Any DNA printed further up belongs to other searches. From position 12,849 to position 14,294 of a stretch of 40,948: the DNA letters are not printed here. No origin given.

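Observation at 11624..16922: igr-like ACAD / MaoC pair / Cys-less thiolase-fold + DUF35 cassette in one operon with a ureohydrolase and a DUF1989 protein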

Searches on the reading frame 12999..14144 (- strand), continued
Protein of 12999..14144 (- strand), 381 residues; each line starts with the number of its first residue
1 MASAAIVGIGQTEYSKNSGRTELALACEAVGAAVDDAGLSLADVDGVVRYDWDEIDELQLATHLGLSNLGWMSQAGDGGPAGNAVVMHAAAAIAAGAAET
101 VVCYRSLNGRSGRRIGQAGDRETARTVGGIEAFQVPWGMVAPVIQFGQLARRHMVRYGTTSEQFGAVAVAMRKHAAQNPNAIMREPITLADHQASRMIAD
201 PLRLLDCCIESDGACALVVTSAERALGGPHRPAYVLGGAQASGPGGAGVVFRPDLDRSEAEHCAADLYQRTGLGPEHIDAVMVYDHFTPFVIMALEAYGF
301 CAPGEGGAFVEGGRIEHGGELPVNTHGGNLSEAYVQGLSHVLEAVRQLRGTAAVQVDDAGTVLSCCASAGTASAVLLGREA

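Call 54: search_protein_families(library=pfam, proteins=[L013:3086-3931:+, L013:3928-5130:+, L013:5169-6032:+, L013:7800-9974:+, L013:11558-12184:+, L013:12181-12663:+, L013:12660-13547:+, L013:13525-16056:+, L013:16297-17409:+, L013:17626-18735:+], max_evalue=0.0001)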
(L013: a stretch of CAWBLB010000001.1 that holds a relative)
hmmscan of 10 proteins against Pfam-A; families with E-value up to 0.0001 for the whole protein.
L013:3086-3931:+ (281 aa): 3 families
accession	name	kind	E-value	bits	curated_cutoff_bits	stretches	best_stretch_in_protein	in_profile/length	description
PF00005.33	ABC_tran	-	4.2e-29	102.3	25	1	55-201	1-136/137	ABC transporter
PF13304.12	AAA_21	-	4e-09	37.4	27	0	170-227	234-294/304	AAA domain, putative AbiEii toxin, Type IV TA system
PF13555.12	AAA_29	-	4.2e-05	23.7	27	1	56-98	13-54/61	P-loop containing region of AAA domain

L013:3928-5130:+ (400 aa): 3 families
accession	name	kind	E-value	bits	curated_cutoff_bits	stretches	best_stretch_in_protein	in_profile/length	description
PF13458.12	Peripla_BP_6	-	5.6e-58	197.7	31.7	1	50-389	1-338/343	Periplasmic binding protein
PF13433.12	Peripla_BP_5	-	1.2e-20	74.4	27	1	51-372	1-319/363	Periplasmic binding protein domain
PF01094.35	ANF_receptor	-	9.5e-16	58.2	25.4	1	71-374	3-335/353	Receptor family ligand binding region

L013:5169-6032:+ (287 aa): 1 family
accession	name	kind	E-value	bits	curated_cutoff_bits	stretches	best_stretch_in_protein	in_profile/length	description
PF02653.21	BPD_transp_2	-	3.5e-34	118.6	26.8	1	8-272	3-268/269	Branched-chain amino acid transport system / permease component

L013:7800-9974:+ (724 aa): 1 family
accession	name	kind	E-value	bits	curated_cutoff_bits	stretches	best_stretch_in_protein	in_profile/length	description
PF02515.22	CoA_transf_3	-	4.7e-121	404.8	23.3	3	375-599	1-222/366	CoA-transferase family III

L013:11558-12184:+ (208 aa): 1 family
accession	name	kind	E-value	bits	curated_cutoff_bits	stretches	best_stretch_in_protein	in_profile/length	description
PF00857.26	Isochorismatase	-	8.4e-54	182.7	27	1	9-193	2-175/175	Isochorismatase domain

L013:12181-12663:+ (160 aa): 2 families
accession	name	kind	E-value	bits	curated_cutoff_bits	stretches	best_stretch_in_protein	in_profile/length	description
PF01575.25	MaoC_dehydratas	-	3.7e-30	104.5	27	1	25-129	15-117/123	MaoC like domain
PF13452.11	FAS1_DH_region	-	6.5e-07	30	22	1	17-142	3-130/132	FAS1-like, dehydratase domain region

L013:12660-13547:+ (295 aa): 1 family
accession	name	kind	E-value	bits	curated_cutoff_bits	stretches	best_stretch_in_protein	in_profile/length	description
PF04909.20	Amidohydro_2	-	4.7e-43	148.4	26.4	1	81-285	66-289/289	Amidohydrolase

L013:13525-16056:+ (843 aa): 2 families
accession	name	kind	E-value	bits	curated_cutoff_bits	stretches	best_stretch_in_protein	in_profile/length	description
PF00501.34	AMP-binding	-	2e-77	261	29.9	1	346-699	3-384/384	AMP-binding enzyme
PF13193.12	AMP-binding_C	-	1e-22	81.3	24.5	1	749-824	1-76/76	AMP-binding enzyme C-terminal domain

L013:16297-17409:+ (370 aa): 0 families

L013:17626-18735:+ (369 aa): 2 families
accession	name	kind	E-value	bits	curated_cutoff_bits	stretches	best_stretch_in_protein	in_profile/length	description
PF01634.23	HisG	-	3.5e-44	151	25.5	1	145-282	1-143/158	ATP phosphoribosyltransferase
PF08029.16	HisG_C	-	3.5e-20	72.3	23.5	1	295-365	1-72/73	HisG, C-terminal domain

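Call 55: search_protein_families(library=pfam, proteins=[L010:584-1153:-, L010:1361-2089:+, L010:2190-4646:+, L010:14258-15727:+, L010:20017-20961:-, L169:1-1998:+, L169:2045-2842:+, L008:14515-16092:-, L008:16373-17995:-, L006:371-1894:+], max_evalue=0.0001)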
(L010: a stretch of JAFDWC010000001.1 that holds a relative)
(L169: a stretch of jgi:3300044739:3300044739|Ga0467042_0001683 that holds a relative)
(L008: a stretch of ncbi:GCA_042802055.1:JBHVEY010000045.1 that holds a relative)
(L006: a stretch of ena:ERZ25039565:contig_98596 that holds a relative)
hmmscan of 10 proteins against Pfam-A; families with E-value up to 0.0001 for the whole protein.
L010:584-1153:- (189 aa): 0 families

L010:1361-2089:+ (242 aa): 1 family
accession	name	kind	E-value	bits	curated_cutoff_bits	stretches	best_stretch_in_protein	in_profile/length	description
PF01391.23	Collagen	-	7.3e-08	32.5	27.2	1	77-118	12-53/60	Collagen triple helix repeat (20 copies)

L010:2190-4646:+ (818 aa): 4 families
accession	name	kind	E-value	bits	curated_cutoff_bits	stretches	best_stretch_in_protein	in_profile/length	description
PF14870.12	PSII_BNR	-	3.1e-33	115.8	27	3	131-251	17-142/303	Photosynthesis system II assembly factor YCF48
PF02012.26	BNR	-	2.6e-08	33.1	27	0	198-207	2-11/12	BNR/Asp-box repeat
PF15902.12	Sortilin-Vps10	-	3.6e-08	33.1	33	0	69-173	2-118/446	Sortilin, neurotensin receptor 3,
PF00630.25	Filamin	-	9.5e-06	26.8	26.9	0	672-698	60-85/93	Filamin/ABP280 repeat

L010:14258-15727:+ (489 aa): 1 family
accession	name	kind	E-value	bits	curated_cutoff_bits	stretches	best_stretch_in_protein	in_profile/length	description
PF00202.27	Aminotran_3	-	9.4e-55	186.4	30.5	1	68-472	11-401/403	Aminotransferase class-III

L010:20017-20961:- (314 aa): 1 family
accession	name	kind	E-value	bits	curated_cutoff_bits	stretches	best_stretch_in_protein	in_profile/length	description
PF00491.26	Arginase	-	3.2e-74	250.3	22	1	34-302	2-277/280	Arginase family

L169:1-1998:+ (665 aa): 3 families
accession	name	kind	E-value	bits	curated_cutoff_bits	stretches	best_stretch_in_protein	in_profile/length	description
PF00196.25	GerE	-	7.5e-17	61.1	23.5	1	598-652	2-56/57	Bacterial regulatory proteins, luxR family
PF17874.7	TPR_MalT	-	8.3e-08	32.3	45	1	232-494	11-271/336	MalT-like TPR region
PF13424.12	TPR_12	-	1.5e-06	28.8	30.1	0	349-414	10-77/77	Tetratricopeptide repeat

L169:2045-2842:+ (265 aa): 0 families

L008:14515-16092:- (525 aa): 9 families
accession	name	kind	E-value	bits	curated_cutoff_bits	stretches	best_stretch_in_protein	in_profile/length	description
PF01593.30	Amino_oxidase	-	2.2e-41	143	19.8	1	59-517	2-442/443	Flavin containing amine oxidoreductase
PF13450.12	NAD_binding_8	-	3.5e-11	43.6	21.9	1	53-91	1-39/68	NAD(P)-binding Rossmann-like domain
PF01266.30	DAO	-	3.5e-08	33.8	27.9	1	51-85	2-37/353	FAD dependent oxidoreductase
PF01946.23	Thi4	-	6.1e-07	29.3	26.2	1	50-89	19-59/235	Thi4 family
PF01494.25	FAD_binding_3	-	9.5e-07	28.8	22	1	50-82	3-35/349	FAD binding domain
PF07992.20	Pyr_redox_2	-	2.2e-06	27.7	26.1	1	50-89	2-42/291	Pyridine nucleotide-disulphide oxidoreductase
PF03486.20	HI0933_like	-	3e-06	27.3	50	1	50-93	2-45/244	HI0933-like protein Rossmann domain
PF00890.30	FAD_binding_2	-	1.1e-05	25.2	20.4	1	51-85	2-36/414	FAD binding domain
PF12831.13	FAD_oxidored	-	4.1e-05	23.5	27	1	51-87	2-38/416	FAD dependent oxidoreductase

L008:16373-17995:- (540 aa): 4 families
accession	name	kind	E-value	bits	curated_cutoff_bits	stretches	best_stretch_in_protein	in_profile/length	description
PF02775.26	TPP_enzyme_C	-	6.6e-32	110.8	21.9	1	383-530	1-151/151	Thiamine pyrophosphate enzyme, C-terminal TPP binding domain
PF02776.23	TPP_enzyme_N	-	1.8e-28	99.2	26.8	1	5-113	5-115/119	Thiamine pyrophosphate enzyme, N-terminal TPP binding domain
PF00205.28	TPP_enzyme_M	-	4.4e-26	91.7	30.4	1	188-319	2-136/137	Thiamine pyrophosphate enzyme, central domain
PF16582.11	TPP_enzyme_M_2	-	1.5e-05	25.3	30.1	1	198-347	39-182/208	Middle domain of thiamine pyrophosphate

L006:371-1894:+ (507 aa): 1 family
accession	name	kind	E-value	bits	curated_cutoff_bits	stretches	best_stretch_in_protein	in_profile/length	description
PF00171.27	Aldedh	-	3.3e-139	464.8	23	1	18-484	6-461/461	Aldehyde dehydrogenase family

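Call 56: search_protein_families(library=ncbifam, proteins=[L008:16373-17995:-, L006:3450-5120:-, L008:14515-16092:-, L006:371-1894:+, L169:9165-10676:+, L169:10688-12094:+, L008:4800-6320:+], max_evalue=1e-30)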
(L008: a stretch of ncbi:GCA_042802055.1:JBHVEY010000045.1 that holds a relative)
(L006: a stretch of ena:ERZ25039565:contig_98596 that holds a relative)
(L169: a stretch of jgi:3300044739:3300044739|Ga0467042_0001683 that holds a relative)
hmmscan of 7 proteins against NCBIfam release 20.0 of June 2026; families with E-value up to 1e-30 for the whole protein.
L008:16373-17995:- (540 aa): 47 families (the best 25 are shown)
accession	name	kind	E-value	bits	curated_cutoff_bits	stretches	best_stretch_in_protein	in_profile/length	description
NF005713.0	PRK07525.1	subfamily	1.4e-66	225.1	620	1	17-513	22-540/592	sulfoacetaldehyde acetyltransferase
TIGR00118.1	acolac_lg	equivalog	3.4e-66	223.9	538.35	1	14-536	14-538/557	biosynthetic-type acetolactate synthase large subunit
NF006187.0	PRK08322.1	equivalog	6.2e-66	222.9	509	1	16-537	17-533/548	acetolactate synthase large subunit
NF004919.0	PRK06276.1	equivalog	8.8e-65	219.1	866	1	14-538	14-544/582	acetolactate synthase large subunit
NF005712.0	PRK07524.1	subfamily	4.7e-63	213.4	500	1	12-532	14-529/536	5-guanidino-2-oxopentanoate decarboxylase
NF005470.0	PRK07064.1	equivalog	5.2e-63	213.9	495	1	6-532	10-529/552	thiamine pyrophosphate-binding protein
TIGR03457.1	sulphoacet_xsc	equivalog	1.9e-62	211.4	676.4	1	17-512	18-534/579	sulfoacetaldehyde acetyltransferase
NF006122.0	PRK08266.1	subfamily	1e-60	205.8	571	1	13-533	16-525/543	hypothetical protein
NF004710.0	PRK06048.1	equivalog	1.1e-59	202.3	976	1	15-537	22-542/561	acetolactate synthase large subunit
NF006052.0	PRK08199.1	subfamily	1.6e-59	201.7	539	1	15-535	22-540/559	thiamine pyrophosphate protein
NF006524.0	PRK08978.1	equivalog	1.5e-58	198.4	738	1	13-538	13-530/548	acetolactate synthase 2 catalytic subunit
NF006319.0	PRK08527.1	equivalog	2e-56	191.6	905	1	16-537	19-543/565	acetolactate synthase large subunit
NF005860.0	PRK07789.1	equivalog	6e-54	183.4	881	1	6-532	40-578/615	acetolactate synthase large subunit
NF008431.0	PRK11269.1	equivalog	8.5e-53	179.7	791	1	17-484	20-491/591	glyoxylate carboligase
NF005584.0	PRK07282.1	equivalog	5.4e-51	173.8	970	1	11-499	20-509/566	acetolactate synthase large subunit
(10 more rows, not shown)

L006:3450-5120:- (556 aa): 44 families (the best 25 are shown)
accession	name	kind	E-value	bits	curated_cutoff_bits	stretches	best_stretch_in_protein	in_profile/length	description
NF005713.0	PRK07525.1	subfamily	1.1e-62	212.3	620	1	31-527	16-538/592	sulfoacetaldehyde acetyltransferase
NF006187.0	PRK08322.1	equivalog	3e-60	204.2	509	1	37-549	19-529/548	acetolactate synthase large subunit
NF005470.0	PRK07064.1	equivalog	8.8e-60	203.3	495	1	36-549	21-530/552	thiamine pyrophosphate-binding protein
TIGR03457.1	sulphoacet_xsc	equivalog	1.2e-59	202.2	676.4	1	34-527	16-533/579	sulfoacetaldehyde acetyltransferase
TIGR00118.1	acolac_lg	equivalog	1.4e-59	202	538.35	1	37-550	18-536/557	biosynthetic-type acetolactate synthase large subunit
NF004919.0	PRK06276.1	equivalog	1e-57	195.8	866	1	36-552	17-542/582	acetolactate synthase large subunit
NF006524.0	PRK08978.1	equivalog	2e-54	184.8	738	1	36-553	17-529/548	acetolactate synthase 2 catalytic subunit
NF005712.0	PRK07524.1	subfamily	9.3e-54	182.8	500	1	35-547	17-528/536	5-guanidino-2-oxopentanoate decarboxylase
NF006122.0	PRK08266.1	subfamily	2.4e-52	178.2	571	1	36-548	20-524/543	hypothetical protein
NF006052.0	PRK08199.1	subfamily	2e-51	174.9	539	1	37-550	25-539/559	thiamine pyrophosphate protein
NF006319.0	PRK08527.1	equivalog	1.1e-49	169.3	905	1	37-554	21-544/565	acetolactate synthase large subunit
NF004710.0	PRK06048.1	equivalog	2.2e-48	165.1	976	1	36-549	24-538/561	acetolactate synthase large subunit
NF005409.0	PRK06965.1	equivalog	5.2e-47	160.5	1035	1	38-554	39-567/587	acetolactate synthase 3 catalytic subunit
NF005039.0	PRK06456.1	equivalog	2.8e-46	158.2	868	1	38-485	20-480/572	acetolactate synthase large subunit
NF008431.0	PRK11269.1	equivalog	5.1e-46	157.3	791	1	18-500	1-491/591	glyoxylate carboligase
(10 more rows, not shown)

L008:14515-16092:- (525 aa): 0 families

L006:371-1894:+ (507 aa): 36 families (the best 25 are shown)
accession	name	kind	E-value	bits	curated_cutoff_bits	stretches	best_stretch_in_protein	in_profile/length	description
TIGR01722.1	MMSDH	subfamily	1.4e-197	657.1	448.5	1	6-488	2-477/477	CoA-acylating methylmalonate-semialdehyde dehydrogenase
NF052305.1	DioxValDhHalo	equivalog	4.1e-100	336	750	1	1-486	1-481/483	2,5-dioxovalerate dehydrogenase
TIGR01804.1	BADH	equivalog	5.3e-97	325.2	668.6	1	9-467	2-454/467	betaine-aldehyde dehydrogenase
NF009725.0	PRK13252.1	equivalog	2.6e-96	323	593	1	5-485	7-478/488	betaine-aldehyde dehydrogenase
NF042993.1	AlphKGSA_gudD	equivalog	1.3e-95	321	770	1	5-485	4-479/481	alpha-ketoglutaric semialdehyde dehydrogenase GucD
NF010000.0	PRK13473.1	subfamily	7e-88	295.3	615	1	6-467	4-455/475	aminobutyraldehyde dehydrogenase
TIGR02299.1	HpaE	equivalog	1.1e-86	291.3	638.35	1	5-485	1-475/488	5-carboxymethyl-2-hydroxymuconate semialdehyde dehydrogenase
NF002852.0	PRK03137.1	subfamily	2.7e-82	277.2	648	1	23-487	53-513/514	L-glutamate gamma-semialdehyde dehydrogenase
NF006916.0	PRK09407.1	equivalog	7e-82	275.7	521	1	18-488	32-494/526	succinic semialdehyde dehydrogenase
TIGR01780.1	SSADH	subfamily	8.2e-82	275.5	646.35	1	24-477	1-443/448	succinate-semialdehyde dehydrogenase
NF050084.1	pip_6_carb_DH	equivalog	1.1e-75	255.4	730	1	25-461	2-437/475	L-piperidine-6-carboxylate dehydrogenase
NF045735.1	PaDhStyDPseudo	equivalog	1.4e-75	254.8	850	1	8-485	6-480/483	phenylacetaldehyde dehydrogenase StyD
NF006915.0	PRK09406.1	equivalog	1.9e-75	254.5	730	1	25-484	6-454/457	NADP-dependent succinic semialdehyde dehydrogenase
TIGR01237.1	D1pyr5carbox2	equivalog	2e-74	251.2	659.65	1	9-488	37-511/511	L-glutamate gamma-semialdehyde dehydrogenase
NF040648.1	lactal_redase_Meth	equivalog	9.3e-74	249.1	650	1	22-465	13-443/463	lactaldehyde dehydrogenase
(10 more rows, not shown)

L169:9165-10676:+ (503 aa): 36 families (the best 25 are shown)
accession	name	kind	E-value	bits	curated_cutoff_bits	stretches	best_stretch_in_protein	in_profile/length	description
TIGR01722.1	MMSDH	subfamily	6.8e-207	687.8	448.5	1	11-487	2-477/477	CoA-acylating methylmalonate-semialdehyde dehydrogenase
NF052305.1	DioxValDhHalo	equivalog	1e-103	347.9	750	1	9-484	4-480/483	2,5-dioxovalerate dehydrogenase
NF042993.1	AlphKGSA_gudD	equivalog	2.2e-98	330.1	770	1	11-483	5-478/481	alpha-ketoglutaric semialdehyde dehydrogenase GucD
NF009725.0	PRK13252.1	equivalog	3.6e-94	315.9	593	1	8-483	5-477/488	betaine-aldehyde dehydrogenase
TIGR01804.1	BADH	equivalog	9.2e-92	307.9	668.6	1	15-464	3-452/467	betaine-aldehyde dehydrogenase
TIGR02299.1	HpaE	equivalog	3.2e-88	296.5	638.35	1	11-481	2-472/488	5-carboxymethyl-2-hydroxymuconate semialdehyde dehydrogenase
NF010000.0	PRK13473.1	subfamily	3.5e-88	296.3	615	1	12-465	5-455/475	aminobutyraldehyde dehydrogenase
TIGR01780.1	SSADH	subfamily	4.8e-84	282.8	646.35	1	29-464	1-433/448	succinate-semialdehyde dehydrogenase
NF006916.0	PRK09407.1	equivalog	1.3e-83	281.4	521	1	24-485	33-492/526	succinic semialdehyde dehydrogenase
NF045735.1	PaDhStyDPseudo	equivalog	1.3e-83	281.3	850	1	14-483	7-479/483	phenylacetaldehyde dehydrogenase StyD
NF002852.0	PRK03137.1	subfamily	2.2e-83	280.8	648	1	31-486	57-513/514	L-glutamate gamma-semialdehyde dehydrogenase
NF050084.1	pip_6_carb_DH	equivalog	7.1e-76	256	730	1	32-488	4-463/475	L-piperidine-6-carboxylate dehydrogenase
TIGR01237.1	D1pyr5carbox2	equivalog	2.3e-75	254.4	659.65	1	30-487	52-511/511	L-glutamate gamma-semialdehyde dehydrogenase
TIGR03216.1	OH_muco_semi_DH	equivalog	1.2e-74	251.6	693.25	1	11-479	2-473/481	2-hydroxymuconic semialdehyde dehydrogenase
NF045736.1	PaDhStyDRhodo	equivalog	3.9e-73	246.6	800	1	11-484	4-476/479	phenylacetaldehyde dehydrogenase StyD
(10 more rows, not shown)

L169:10688-12094:+ (468 aa): 57 families (the best 25 are shown)
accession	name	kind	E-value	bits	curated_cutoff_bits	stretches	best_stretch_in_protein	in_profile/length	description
NF005102.0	PRK06541.1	equivalog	4.9e-181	602.2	574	1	3-456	6-458/460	aspartate aminotransferase family protein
NF005447.0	PRK07036.1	equivalog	3.7e-117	391.9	618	1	3-458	7-459/468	aminotransferase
NF005682.0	PRK07480.1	subfamily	4.1e-114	381.8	510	1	4-458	8-456/459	aminotransferase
NF004767.0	PRK06105.1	subfamily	9.1e-112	373.9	517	1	19-457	17-453/460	aminotransferase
NF004625.0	PRK05965.1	subfamily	4.2e-97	325.7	729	1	7-460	4-454/460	hypothetical protein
NF005685.0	PRK07483.1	equivalog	1.5e-96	324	485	1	33-454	12-438/444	aspartate aminotransferase family protein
NF005683.0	PRK07481.1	subfamily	3.2e-95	319.7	575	1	16-454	12-450/453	hypothetical protein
NF005684.0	PRK07482.1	subfamily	1.8e-94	316.9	687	1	5-451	4-452/464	hypothetical protein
NF005812.0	PRK07678.1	subfamily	1.2e-88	297.7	488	1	24-452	20-448/451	aminotransferase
NF052567.1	OmAmTferAptACaul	equivalog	5.7e-87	292.2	500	1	35-452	20-429/431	omega-aminotransferase AptA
NF009068.0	PRK12403.1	equivalog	3.1e-84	283.4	817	1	7-455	12-454/460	aspartate aminotransferase family protein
TIGR00508.1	bioA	equivalog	1e-83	281.3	405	1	30-451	10-418/419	adenosylmethionine--8-amino-7-oxononanoate transaminase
NF004718.0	PRK06062.1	subfamily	8.2e-80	268.5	472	1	27-455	32-450/454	hypothetical protein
NF004426.0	PRK05769.1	equivalog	3.8e-77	259.9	552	1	32-452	35-438/441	acetyl ornithine aminotransferase family protein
NF005375.0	PRK06917.1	equivalog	4.2e-77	259.8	535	1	35-452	16-437/448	aspartate aminotransferase family protein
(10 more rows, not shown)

L008:4800-6320:+ (506 aa): 1 family
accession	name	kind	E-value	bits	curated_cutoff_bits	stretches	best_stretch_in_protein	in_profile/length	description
TIGR00800.1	ncs1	subfamily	4.8e-32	111.2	353.1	1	27-427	7-436/447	NCS1 family nucleobase:cation symporter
